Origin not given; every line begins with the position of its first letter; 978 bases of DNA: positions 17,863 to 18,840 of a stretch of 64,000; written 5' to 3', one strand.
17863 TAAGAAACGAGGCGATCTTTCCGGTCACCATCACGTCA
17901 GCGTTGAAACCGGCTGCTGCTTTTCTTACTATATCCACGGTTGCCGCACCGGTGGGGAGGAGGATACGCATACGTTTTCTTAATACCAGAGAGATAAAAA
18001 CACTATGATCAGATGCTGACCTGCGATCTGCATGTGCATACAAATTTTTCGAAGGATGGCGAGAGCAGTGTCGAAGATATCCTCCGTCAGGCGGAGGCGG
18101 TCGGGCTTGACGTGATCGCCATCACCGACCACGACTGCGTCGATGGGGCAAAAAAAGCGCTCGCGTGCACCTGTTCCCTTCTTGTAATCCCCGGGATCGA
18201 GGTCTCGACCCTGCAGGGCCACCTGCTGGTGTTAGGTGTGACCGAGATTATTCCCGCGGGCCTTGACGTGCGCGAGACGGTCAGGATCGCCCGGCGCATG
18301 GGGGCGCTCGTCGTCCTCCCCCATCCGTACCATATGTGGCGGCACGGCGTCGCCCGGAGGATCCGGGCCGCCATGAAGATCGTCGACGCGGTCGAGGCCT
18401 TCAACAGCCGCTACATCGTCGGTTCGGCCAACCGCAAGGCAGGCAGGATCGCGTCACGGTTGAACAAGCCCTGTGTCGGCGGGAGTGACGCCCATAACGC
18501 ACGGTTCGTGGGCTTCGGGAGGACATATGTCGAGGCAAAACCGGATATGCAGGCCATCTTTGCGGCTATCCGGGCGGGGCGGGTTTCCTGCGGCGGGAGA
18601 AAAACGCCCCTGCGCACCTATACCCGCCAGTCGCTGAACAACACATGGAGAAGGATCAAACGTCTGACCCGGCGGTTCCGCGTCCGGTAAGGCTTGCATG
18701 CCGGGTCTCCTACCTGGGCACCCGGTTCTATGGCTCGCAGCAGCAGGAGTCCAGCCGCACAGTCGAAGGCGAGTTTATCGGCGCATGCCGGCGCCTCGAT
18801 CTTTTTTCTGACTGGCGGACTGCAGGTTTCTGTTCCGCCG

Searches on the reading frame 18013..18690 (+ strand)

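Call 10: search_protein_families(library=pfam, proteins=[window:18013-18690:+])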
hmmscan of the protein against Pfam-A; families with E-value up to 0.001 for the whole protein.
window:18013-18690:+ (225 aa): 2 families
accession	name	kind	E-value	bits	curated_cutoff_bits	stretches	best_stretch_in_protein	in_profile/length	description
PF13263.12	PHP_C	-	4e-18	65.1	21.3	1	138-191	2-56/56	PHP-associated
PF02811.25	PHP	-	2.7e-11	44.5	26.4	1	5-65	1-64/164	PHP domain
